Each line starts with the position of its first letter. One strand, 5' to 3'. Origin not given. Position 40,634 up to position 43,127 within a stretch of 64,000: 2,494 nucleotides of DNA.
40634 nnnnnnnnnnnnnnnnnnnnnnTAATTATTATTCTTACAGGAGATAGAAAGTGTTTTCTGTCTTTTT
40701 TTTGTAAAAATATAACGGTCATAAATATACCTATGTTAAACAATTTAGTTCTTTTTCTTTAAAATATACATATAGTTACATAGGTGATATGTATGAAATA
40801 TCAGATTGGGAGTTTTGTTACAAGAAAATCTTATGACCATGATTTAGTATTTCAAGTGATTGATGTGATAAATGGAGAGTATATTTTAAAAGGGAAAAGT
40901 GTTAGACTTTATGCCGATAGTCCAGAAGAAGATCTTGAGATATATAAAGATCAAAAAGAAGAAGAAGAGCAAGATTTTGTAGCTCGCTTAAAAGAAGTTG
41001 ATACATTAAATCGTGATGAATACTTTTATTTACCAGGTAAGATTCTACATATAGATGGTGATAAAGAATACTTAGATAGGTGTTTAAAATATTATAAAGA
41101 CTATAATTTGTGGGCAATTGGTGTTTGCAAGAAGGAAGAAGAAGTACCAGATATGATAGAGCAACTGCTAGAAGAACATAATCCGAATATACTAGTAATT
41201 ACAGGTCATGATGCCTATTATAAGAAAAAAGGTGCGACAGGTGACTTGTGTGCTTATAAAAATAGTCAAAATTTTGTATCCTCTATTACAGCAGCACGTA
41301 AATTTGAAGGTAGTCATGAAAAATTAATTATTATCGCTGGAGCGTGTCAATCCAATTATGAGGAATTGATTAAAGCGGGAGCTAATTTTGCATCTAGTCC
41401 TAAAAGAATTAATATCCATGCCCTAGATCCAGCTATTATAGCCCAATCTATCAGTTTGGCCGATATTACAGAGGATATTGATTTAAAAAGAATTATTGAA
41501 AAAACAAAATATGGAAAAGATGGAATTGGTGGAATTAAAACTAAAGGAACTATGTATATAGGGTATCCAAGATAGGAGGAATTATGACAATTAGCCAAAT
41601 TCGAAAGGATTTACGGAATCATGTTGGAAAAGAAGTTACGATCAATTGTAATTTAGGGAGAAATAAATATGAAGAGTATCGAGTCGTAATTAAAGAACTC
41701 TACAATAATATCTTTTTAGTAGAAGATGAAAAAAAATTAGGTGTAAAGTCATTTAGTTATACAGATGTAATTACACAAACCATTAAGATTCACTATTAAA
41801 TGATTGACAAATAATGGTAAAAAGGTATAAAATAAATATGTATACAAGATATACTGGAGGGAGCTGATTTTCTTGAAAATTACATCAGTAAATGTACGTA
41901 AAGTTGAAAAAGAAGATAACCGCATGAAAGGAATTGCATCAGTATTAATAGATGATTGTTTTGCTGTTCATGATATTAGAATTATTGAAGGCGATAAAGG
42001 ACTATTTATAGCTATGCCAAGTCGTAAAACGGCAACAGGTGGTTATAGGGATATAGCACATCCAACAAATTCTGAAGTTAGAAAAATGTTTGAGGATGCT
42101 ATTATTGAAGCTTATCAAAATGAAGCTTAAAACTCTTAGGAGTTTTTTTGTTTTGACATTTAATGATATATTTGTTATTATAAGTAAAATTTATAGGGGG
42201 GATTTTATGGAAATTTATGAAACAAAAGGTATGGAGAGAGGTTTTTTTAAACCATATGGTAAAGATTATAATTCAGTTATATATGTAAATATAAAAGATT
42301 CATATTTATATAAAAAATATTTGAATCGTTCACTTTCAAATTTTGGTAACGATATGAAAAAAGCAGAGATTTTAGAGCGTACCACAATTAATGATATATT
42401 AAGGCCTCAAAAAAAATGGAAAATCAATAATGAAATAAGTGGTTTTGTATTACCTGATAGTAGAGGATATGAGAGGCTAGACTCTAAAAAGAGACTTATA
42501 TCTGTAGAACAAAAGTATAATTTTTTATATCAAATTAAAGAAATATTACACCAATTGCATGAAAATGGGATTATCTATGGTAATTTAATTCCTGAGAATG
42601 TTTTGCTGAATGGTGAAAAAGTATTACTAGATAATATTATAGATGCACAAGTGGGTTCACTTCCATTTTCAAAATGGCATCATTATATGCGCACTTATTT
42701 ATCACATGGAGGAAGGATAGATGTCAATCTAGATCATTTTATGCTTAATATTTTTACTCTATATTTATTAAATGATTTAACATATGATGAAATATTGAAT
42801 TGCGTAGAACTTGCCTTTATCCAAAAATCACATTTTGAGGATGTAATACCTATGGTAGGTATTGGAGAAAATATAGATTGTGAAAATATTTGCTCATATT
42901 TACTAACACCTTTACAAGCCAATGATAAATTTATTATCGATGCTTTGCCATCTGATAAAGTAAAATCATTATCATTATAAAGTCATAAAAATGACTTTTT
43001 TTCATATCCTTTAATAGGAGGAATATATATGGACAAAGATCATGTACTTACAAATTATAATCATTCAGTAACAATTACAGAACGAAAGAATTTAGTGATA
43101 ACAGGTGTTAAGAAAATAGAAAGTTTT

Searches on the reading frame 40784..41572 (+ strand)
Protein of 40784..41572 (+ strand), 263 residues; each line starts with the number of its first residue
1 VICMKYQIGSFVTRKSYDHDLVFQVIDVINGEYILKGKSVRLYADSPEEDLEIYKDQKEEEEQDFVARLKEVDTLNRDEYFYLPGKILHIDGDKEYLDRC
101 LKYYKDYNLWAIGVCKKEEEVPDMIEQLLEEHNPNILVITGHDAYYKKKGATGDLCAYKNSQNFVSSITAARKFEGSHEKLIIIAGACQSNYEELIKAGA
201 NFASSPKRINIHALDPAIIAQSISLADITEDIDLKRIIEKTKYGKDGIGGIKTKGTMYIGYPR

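Call 6: search_protein_families(library=ncbifam, proteins=[window:40784-41572:+], max_evalue=0.01)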
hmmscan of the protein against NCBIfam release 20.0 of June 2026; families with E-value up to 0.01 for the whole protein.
window:40784-41572:+ (263 aa): 1 family
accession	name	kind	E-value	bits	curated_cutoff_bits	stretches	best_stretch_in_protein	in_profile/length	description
TIGR02855.1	spore_yabG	equivalog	2.3e-87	292.9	270.4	2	76-262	96-282/283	sporulation peptidase YabG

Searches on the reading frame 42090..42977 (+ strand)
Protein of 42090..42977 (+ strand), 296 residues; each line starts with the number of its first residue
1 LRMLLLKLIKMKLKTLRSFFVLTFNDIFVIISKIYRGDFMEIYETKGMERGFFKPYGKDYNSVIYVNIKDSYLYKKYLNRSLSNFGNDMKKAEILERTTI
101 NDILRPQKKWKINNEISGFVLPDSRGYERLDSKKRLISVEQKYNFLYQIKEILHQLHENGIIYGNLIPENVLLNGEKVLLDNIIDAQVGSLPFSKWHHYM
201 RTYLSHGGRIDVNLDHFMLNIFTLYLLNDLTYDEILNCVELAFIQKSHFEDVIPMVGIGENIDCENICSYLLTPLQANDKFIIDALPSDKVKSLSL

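Call 6: search_protein_families(library=ncbifam, proteins=[window:42090-42977:+], max_evalue=0.01)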
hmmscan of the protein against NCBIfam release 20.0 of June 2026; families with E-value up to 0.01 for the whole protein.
window:42090-42977:+ (296 aa): 5 families
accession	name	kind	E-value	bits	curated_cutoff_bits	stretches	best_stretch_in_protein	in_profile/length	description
NF011464.0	PRK14879.1-7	equivalog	0.00035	20.4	246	1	128-180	91-143/221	Kae1-associated kinase Bud32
TIGR03724.2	arch_bud32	equivalog_domain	0.0011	18.5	125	1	140-180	85-125/193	KEOPS complex kinase/ATPase Bud32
NF011462.0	PRK14879.1-3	equivalog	0.0026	17.5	174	1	148-180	90-122/192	Kae1-associated kinase Bud32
NF058632.1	SerThrKinPrkT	equivalog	0.0038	16.3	280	1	145-177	122-154/322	serine/threonine protein kinase PrkT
NF007174.0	PRK09605.1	equivalog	0.0075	14.8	447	1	141-181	428-469/535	bifunctional N(6)-L-threonylcarbamoyladenine synthase/serine/threonine protein kinase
